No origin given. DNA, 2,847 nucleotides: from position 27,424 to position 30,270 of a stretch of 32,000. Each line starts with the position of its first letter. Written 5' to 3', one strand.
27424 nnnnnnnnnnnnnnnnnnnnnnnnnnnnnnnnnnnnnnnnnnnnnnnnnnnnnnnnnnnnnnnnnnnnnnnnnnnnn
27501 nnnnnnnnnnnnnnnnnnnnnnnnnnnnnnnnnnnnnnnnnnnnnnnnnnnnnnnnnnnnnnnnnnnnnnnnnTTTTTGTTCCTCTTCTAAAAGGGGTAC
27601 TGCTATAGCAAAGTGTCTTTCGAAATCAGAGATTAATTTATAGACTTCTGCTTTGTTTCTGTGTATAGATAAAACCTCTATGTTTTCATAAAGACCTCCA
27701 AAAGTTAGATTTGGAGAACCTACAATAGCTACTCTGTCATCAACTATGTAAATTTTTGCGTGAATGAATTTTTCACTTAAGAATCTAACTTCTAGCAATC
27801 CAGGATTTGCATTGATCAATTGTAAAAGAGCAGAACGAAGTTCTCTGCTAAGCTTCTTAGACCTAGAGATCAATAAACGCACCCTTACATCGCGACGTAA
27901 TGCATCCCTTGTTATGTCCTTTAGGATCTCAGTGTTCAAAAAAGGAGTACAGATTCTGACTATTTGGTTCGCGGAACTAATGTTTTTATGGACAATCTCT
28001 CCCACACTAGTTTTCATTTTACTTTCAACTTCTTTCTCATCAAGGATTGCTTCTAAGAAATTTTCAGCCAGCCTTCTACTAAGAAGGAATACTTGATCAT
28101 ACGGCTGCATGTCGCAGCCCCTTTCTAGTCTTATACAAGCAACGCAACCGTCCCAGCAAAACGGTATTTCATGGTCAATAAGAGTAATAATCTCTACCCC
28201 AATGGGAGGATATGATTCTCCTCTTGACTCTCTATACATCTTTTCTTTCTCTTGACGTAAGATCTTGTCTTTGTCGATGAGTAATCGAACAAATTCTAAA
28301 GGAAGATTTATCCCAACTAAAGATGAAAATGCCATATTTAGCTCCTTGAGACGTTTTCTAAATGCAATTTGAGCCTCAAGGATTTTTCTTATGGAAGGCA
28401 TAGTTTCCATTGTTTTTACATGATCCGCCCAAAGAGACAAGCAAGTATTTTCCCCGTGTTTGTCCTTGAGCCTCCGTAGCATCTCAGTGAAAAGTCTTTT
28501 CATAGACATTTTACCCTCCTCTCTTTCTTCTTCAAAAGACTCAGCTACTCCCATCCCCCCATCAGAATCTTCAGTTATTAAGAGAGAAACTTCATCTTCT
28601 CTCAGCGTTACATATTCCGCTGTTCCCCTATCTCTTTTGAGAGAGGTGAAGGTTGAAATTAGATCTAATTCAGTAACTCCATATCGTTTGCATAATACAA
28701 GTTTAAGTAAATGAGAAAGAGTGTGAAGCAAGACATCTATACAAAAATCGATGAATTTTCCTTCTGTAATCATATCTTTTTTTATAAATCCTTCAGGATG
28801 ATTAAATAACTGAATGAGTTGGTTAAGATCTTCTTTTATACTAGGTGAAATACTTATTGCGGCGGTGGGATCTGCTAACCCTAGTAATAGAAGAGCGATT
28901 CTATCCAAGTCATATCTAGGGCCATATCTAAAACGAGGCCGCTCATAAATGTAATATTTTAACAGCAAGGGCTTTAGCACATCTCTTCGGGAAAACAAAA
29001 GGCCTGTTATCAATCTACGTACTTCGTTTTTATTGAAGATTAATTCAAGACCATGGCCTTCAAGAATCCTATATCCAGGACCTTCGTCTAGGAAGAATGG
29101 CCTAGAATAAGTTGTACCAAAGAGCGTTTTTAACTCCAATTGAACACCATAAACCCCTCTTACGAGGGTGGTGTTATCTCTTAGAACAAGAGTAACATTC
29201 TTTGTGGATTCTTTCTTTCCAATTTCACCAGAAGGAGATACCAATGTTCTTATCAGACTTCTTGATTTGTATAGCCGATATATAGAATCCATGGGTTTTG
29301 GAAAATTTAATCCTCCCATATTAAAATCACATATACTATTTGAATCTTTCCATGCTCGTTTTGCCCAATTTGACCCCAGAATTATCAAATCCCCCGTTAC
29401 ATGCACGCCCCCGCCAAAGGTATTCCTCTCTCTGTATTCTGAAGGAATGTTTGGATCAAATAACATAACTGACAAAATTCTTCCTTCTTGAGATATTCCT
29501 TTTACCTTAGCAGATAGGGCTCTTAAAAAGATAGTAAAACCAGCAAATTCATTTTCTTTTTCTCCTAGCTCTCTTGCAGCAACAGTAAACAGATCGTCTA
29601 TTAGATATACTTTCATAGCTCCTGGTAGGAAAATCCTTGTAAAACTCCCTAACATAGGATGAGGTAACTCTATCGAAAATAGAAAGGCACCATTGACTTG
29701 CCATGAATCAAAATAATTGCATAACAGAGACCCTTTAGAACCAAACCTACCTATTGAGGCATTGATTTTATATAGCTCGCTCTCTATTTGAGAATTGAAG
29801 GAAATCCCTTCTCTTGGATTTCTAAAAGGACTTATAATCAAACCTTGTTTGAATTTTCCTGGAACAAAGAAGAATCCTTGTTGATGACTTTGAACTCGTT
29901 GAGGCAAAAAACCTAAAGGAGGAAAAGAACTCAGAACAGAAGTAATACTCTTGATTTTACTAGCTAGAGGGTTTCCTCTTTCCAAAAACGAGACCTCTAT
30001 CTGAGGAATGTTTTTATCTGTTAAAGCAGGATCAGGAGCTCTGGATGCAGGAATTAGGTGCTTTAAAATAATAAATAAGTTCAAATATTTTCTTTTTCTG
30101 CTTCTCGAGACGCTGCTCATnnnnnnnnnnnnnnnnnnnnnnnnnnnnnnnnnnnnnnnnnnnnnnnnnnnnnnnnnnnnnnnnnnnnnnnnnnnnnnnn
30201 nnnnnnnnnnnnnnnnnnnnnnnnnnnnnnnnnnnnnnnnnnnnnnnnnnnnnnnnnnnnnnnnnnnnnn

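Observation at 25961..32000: DISARM-class-1-like operon with DrmB (DUF1998) and DrmC (PLD) fused into one 849-aa protein and translationally coupled to the adenine methyltransferase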

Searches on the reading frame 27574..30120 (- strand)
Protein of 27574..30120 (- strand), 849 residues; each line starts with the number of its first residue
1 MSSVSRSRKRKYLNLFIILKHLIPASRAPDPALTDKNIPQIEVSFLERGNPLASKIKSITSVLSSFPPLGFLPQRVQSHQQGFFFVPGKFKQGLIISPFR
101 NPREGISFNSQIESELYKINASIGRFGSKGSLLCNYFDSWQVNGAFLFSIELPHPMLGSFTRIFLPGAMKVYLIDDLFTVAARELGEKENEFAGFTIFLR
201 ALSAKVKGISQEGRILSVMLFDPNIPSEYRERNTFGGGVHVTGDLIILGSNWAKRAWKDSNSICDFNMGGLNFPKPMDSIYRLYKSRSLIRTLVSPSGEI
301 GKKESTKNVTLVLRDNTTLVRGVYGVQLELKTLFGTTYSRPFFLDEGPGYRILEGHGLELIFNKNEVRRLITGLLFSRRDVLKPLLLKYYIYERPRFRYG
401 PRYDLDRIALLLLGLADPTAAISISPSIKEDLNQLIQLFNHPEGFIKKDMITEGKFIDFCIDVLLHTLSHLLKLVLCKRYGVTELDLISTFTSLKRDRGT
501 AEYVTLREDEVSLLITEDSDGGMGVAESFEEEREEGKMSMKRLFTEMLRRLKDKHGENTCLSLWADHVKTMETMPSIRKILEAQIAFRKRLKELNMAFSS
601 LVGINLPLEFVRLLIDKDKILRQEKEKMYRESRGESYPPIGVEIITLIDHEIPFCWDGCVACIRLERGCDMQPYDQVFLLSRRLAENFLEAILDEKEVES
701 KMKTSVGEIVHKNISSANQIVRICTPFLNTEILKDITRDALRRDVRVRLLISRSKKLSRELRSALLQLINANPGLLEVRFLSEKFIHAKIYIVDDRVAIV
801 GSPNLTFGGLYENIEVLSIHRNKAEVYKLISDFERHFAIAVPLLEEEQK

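Call 6: search_protein_families(library=pfam, proteins=[window:27574-30120:-], max_evalue=0.1)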
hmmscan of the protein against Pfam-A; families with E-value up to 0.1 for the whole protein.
window:27574-30120:- (849 aa): 5 families
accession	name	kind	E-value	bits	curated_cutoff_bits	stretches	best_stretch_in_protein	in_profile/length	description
PF13091.12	PLDc_2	-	4.2e-20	72.4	27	1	712-836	3-131/132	PLD-like domain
PF00614.28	PLDc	-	1.6e-05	25.1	21.9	1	787-807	6-26/28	Phospholipase D Active site motif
PF09565.16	RE_NgoFVII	-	0.0033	17.2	23.8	1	713-833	12-144/162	NgoFVII restriction endonuclease N-terminal PLD domain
PF07894.18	SACK1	-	0.0045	17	21.4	1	701-756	121-177/274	Scaffolding anchor of CK1 domain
PF09369.15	MZB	-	0.061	14.5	24.2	0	468-553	1-68/80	MrfA Zn-binding domain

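Call 7: search_protein_families(library=padloc, proteins=[window:27574-30120:-], max_evalue=0.1)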
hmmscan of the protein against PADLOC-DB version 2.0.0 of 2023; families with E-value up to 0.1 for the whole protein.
window:27574-30120:- (849 aa): 25 families
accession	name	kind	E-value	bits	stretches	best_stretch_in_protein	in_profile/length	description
PDLC02614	DrmC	-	2e-15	54.9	1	705-820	21-136/153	DrmC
PDLC03922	MkoB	-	1.7e-08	32.2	1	705-810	311-421/610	-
PDLC03829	ZacB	-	1.5e-07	28.7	1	719-819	228-333/586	-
PDLC02901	DpdK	-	1.8e-07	29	1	734-837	71-169/173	DpdK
PDLC02607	DrmC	-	4.7e-07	27.4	1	730-834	137-251/265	DrmC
PDLC02707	PbeA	-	5.9e-07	26.4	1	705-837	47-197/672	PbeA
PDLC02597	DrmC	-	2.5e-06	25.5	1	738-816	130-215/242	DrmC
PDLC02595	DrmC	-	4.5e-06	24.6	1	689-816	100-239/269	DrmC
PDLC03924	MkoC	-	1.9e-05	21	1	708-806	995-1099/1136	-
PDLC02611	DrmC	-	4.4e-05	21.7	1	786-826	79-119/138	DrmC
PDLC02604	DrmC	-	4.7e-05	21.9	1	786-817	32-63/92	DrmC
PDLC02585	DrmC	-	6.4e-05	20.6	1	738-816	139-224/253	DrmC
PDLC02616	DrmC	-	8.4e-05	20.3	1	786-819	165-198/224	DrmC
PDLC02588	DrmC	-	0.00013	19.7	1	786-815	193-222/256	DrmC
PDLC02601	DrmC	-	0.00015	19.3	1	785-816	233-265/295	DrmC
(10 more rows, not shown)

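Call 11: find_homologous_proteins(query=window:27574-30120:-, max_evalue=0.001)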
Query window:27574-30120:- (849 aa): 1 proteins with E <= 0.001 among 8000 candidates.
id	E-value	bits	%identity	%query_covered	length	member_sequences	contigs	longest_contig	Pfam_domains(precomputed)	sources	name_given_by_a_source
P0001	0.0e+0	1906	100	100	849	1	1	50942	PF13091.13,PF00614.29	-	-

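Call 13: find_encoding_contigs(protein=P0001, flank=10000)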
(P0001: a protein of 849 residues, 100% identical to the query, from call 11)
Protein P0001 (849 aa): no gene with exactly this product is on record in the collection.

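Call 18: search_protein_families(library=ncbifam, proteins=[window:27574-30120:-], max_evalue=0.1)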
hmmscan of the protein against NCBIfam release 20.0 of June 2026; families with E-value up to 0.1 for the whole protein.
window:27574-30120:- (849 aa): 7 families
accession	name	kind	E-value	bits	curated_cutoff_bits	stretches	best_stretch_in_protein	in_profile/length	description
NF009107.0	PRK12452.1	equivalog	1.8e-07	30.3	787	1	710-841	349-481/509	cardiolipin synthase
NF041068.1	DpdK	equivalog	3e-07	30.2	100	1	733-837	67-167/167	phospholipase D-like domain-containing protein DpdK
NF038319.1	DISARM_DrmC_I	equivalog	5.6e-07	29.3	133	1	731-816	122-214/236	DISARM system phospholipase D-like protein DrmC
NF010490.0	PRK13912.1-1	equivalog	2.2e-06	27.8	211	1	710-829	35-148/159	nuclease NucT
TIGR04265.1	bac_cardiolipin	equivalog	1.5e-05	24.1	290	1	710-837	323-451/483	cardiolipin synthase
NF010492.0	PRK13912.1-3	equivalog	2.7e-05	23.8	297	1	714-835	43-170/178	nuclease NucT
NF008427.0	PRK11263.1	equivalog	0.00073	18.7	281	1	712-824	214-327/409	cardiolipin synthase ClsB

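Call 22: search_protein_representatives(protein=window:27574-30120:-)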
Query: 849 residues. Proteins with E-value up to 0.001 (for the whole library): 426; up to 1e-10: 43; up to 1e-30: 6. The best 150 are listed.
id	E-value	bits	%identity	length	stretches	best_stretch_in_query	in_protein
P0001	0.0e+00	1905.5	100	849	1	1-849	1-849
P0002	1.5e-145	503.0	38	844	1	5-835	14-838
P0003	3.1e-53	197.7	31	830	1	318-840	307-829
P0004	7.6e-35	136.9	29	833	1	346-836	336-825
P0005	1.4e-34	136.0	34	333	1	544-844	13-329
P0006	3.0e-32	128.3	27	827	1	279-837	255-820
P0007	4.2e-26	108.0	31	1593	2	641-839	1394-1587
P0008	9.7e-26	106.7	31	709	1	450-842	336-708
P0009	1.5e-25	106.1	30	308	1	552-835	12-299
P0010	2.2e-25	105.5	29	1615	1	342-834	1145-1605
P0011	4.1e-25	104.7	27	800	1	451-843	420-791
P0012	7.0e-23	97.3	28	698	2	651-820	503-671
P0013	7.5e-23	97.2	30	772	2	650-837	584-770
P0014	3.3e-22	95.0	31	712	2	652-822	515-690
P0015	3.0e-21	91.9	29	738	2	649-835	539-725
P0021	5.3e-18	81.2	27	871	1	455-843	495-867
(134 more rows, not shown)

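Call 24: search_protein_families(library=pfam, proteins=[P0002, P0003, P0004, P0006, P0007, P0008, P0010, P0011, P0012, P0013], max_evalue=0.01)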
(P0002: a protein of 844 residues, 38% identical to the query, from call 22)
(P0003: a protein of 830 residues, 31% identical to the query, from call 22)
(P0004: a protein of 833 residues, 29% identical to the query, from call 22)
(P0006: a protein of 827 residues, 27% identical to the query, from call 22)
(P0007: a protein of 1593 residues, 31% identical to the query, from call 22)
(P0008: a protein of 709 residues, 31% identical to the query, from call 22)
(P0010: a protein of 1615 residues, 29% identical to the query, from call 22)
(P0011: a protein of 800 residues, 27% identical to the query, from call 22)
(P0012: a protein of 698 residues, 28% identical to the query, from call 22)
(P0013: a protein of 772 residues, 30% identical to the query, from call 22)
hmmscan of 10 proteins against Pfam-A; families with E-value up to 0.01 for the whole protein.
P0002 (844 aa): 2 families
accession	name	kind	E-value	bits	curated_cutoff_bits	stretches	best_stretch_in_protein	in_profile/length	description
PF13091.12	PLDc_2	-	5.3e-19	68.8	27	1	713-839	1-131/132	PLD-like domain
PF00614.28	PLDc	-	0.0045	17.4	21.9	0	788-811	4-27/28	Phospholipase D Active site motif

P0003 (830 aa): 4 families
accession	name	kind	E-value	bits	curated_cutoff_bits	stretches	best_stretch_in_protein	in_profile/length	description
PF13091.12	PLDc_2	-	1e-15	58.2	27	1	697-819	3-125/132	PLD-like domain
PF00614.28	PLDc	-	6.7e-05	23.2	21.9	1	775-796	5-26/28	Phospholipase D Active site motif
PF09565.16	RE_NgoFVII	-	0.00043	20.1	23.8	1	696-827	10-149/162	NgoFVII restriction endonuclease N-terminal PLD domain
PF09369.15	MZB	-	0.0027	18.8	24.2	0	468-539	6-65/80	MrfA Zn-binding domain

P0004 (833 aa): 2 families
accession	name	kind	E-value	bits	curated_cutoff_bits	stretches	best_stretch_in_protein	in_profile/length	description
PF13091.12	PLDc_2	-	3.5e-19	69.4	27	1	699-826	2-132/132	PLD-like domain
PF00614.28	PLDc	-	9.5e-06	25.9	21.9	1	775-797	5-27/28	Phospholipase D Active site motif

P0006 (827 aa): 1 family
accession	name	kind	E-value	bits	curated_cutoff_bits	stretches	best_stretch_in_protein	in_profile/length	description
PF13091.12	PLDc_2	-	1.3e-22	80.5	27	1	692-820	1-132/132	PLD-like domain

P0007 (1593 aa): 5 families
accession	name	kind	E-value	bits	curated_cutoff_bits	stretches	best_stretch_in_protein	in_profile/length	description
PF00270.35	DEAD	-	1.1e-20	74.4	26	2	133-202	2-72/167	DEAD/DEAH box helicase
PF13091.12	PLDc_2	-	9.2e-20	71.3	27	1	1460-1584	2-131/132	PLD-like domain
PF00271.37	Helicase_C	-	2.8e-17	63.4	23.5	1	506-574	41-109/110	Helicase conserved C-terminal domain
PF04851.21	ResIII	-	9.3e-11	42.3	22.5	1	134-326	7-140/164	Type III restriction enzyme, res subunit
PF00614.28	PLDc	-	0.00067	20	21.9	1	1532-1554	3-25/28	Phospholipase D Active site motif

P0008 (709 aa): 1 family
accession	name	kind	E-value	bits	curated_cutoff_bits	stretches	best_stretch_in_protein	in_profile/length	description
PF13091.12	PLDc_2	-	4.2e-20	72.4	27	1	580-703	3-132/132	PLD-like domain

P0010 (1615 aa): 6 families
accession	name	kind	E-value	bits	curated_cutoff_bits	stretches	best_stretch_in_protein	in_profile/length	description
PF13091.12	PLDc_2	-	1.1e-20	74.3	27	1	1481-1608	2-132/132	PLD-like domain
PF00270.35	DEAD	-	1.8e-19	70.5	26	2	140-216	2-77/167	DEAD/DEAH box helicase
PF00271.37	Helicase_C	-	1.6e-16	60.9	23.5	1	499-568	39-108/110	Helicase conserved C-terminal domain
PF04851.21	ResIII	-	1.3e-06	28.8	22.5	1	137-331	3-139/164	Type III restriction enzyme, res subunit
PF00614.28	PLDc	-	0.00027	21.3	21.9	1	1557-1578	5-26/28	Phospholipase D Active site motif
PF09369.15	MZB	-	0.00066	20.8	24.2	0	1256-1334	1-70/80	MrfA Zn-binding domain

P0011 (800 aa): 4 families
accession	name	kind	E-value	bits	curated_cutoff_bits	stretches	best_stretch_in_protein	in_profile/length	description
PF13091.12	PLDc_2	-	1.7e-20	73.6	27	1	662-785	4-132/132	PLD-like domain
PF00614.28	PLDc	-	9.2e-06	25.9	21.9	1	732-754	3-25/28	Phospholipase D Active site motif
PF09565.16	RE_NgoFVII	-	1.2e-05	25.1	23.8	1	663-781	12-144/162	NgoFVII restriction endonuclease N-terminal PLD domain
PF09369.15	MZB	-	0.00013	23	24.2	0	436-513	1-69/80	MrfA Zn-binding domain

P0012 (698 aa): 2 families
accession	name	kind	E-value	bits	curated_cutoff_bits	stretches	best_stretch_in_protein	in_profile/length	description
PF13091.12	PLDc_2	-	1.5e-22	80.3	27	1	567-688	3-132/132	PLD-like domain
PF08350.17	FilR1_middle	-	0.00017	22.1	27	1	567-652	10-96/128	Methanogenesis regulatory protein FilR1, middle domain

P0013 (772 aa): 3 families
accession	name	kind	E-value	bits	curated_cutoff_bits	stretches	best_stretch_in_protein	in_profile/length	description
PF13091.12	PLDc_2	-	3.9e-17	62.8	27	1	645-769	2-131/132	PLD-like domain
PF09369.15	MZB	-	0.0019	19.3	24.2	0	434-508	1-70/80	MrfA Zn-binding domain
PF00614.28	PLDc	-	0.0038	17.6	21.9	0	715-740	1-26/28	Phospholipase D Active site motif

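Call 27: find_homologous_proteins(query=A1, max_evalue=1e-10)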
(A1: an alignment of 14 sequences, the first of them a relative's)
Query A1 (14 sequences) (849 aa, profile of the alignment): 3 proteins with E <= 1e-10 among 8000 candidates.
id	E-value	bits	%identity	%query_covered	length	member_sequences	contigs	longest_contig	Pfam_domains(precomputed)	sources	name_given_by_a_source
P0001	5.5e-219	747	100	100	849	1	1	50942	PF13091.13,PF00614.29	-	-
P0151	5.5e-30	122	23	53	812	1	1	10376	PF13091.13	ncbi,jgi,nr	ncbi:MAG: hypothetical protein GXO43_01650 [Crenarchaeota archaeon]|nr:hypothetical protein [Thermop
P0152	5.0e-16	76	24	14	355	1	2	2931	PF13091.13,PF11495.15,PF17941.8,PF13090.13,PF00614.29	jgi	jgi:cardiolipin synthase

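Call 28: find_encoding_contigs(protein=P0151, flank=10000)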
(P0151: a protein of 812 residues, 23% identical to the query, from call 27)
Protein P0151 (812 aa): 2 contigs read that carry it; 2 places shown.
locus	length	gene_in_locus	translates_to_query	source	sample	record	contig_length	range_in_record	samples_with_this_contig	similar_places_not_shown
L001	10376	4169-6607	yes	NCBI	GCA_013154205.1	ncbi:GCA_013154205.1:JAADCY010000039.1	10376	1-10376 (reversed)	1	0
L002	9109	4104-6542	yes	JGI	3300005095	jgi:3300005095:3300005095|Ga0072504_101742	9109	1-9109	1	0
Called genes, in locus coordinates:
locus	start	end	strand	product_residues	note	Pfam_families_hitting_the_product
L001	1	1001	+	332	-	PF00294:PfkB, PF08543:Phos_pyr_kin, PF10120:ThiN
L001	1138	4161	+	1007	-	PF04851:ResIII, PF00270:DEAD, PF00271:Helicase_C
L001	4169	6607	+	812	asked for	PF13091:PLDc_2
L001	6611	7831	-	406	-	-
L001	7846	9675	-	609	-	PF01555:N6_N4_Mtase (weak)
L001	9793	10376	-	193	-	PF04055:Radical_SAM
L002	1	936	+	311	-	?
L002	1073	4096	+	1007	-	PF04851:ResIII, PF00270:DEAD, PF00271:Helicase_C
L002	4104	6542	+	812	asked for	PF13091:PLDc_2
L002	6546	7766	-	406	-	-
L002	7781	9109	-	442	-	?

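Call 29: find_encoding_contigs(protein=P0002, flank=10000)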
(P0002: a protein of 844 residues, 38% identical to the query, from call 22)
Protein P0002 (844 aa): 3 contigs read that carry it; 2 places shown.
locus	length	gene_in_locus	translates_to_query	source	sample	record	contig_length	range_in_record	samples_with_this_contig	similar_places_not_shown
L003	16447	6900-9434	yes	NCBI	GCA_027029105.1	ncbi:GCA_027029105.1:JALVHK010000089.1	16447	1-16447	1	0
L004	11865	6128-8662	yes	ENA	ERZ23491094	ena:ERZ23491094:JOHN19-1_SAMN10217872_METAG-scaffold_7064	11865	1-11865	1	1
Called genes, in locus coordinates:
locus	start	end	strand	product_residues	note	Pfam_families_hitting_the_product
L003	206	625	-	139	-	-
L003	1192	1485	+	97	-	-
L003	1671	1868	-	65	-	-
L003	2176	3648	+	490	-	-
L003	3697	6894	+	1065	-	PF00270:DEAD, PF00271:Helicase_C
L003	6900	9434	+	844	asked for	PF13091:PLDc_2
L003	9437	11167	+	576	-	PF02384:N6_Mtase, PF01170:UPF0020 (weak), PF07669:Eco57I, PF22837:M_Eco57I_C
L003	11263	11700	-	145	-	PF01878:EVE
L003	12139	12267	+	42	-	-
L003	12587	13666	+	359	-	PF02463:SMC_N (faint), PF13175:AAA_15 (faint), PF13304:AAA_21 (weak)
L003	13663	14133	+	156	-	-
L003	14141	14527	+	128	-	-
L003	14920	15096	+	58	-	-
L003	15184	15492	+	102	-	-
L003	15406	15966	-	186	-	-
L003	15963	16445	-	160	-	?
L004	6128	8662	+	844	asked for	PF13091:PLDc_2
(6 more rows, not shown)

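Call 30: find_encoding_contigs(protein=P0003, flank=10000, max_places=3)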
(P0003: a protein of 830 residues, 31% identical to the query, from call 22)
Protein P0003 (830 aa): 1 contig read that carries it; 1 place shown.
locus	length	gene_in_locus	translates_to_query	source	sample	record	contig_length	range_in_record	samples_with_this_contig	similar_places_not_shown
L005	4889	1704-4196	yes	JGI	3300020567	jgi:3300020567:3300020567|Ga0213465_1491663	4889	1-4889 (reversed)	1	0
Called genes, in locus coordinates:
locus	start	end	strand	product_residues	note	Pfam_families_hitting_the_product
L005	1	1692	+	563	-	?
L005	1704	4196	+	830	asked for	PF13091:PLDc_2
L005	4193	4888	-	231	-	?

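Call 31: find_encoding_contigs(protein=P0004, flank=10000, max_places=3)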
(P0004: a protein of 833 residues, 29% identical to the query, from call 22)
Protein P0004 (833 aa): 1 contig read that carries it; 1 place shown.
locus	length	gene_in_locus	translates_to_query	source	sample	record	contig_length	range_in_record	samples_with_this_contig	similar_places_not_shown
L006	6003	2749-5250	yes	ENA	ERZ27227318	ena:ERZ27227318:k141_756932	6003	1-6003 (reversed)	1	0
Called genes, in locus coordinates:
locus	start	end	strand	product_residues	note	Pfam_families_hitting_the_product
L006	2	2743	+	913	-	?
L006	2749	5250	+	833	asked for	PF13091:PLDc_2, PF00614:PLDc (weak)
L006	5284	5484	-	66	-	-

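Call 32: find_encoding_contigs(protein=P0011, flank=10000, max_places=3)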
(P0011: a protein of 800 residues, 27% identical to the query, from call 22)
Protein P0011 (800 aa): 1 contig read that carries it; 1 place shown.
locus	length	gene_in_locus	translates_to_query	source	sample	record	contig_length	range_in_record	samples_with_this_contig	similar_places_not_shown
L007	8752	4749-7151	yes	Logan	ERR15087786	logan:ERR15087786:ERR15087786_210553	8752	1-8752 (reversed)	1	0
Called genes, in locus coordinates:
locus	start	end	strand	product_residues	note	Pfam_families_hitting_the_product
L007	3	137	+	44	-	?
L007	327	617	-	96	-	-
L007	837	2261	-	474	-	-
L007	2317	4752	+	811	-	PF00270:DEAD, PF04851:ResIII (faint), PF00271:Helicase_C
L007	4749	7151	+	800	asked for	PF13091:PLDc_2, PF00614:PLDc (weak)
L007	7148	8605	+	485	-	PF01555:N6_N4_Mtase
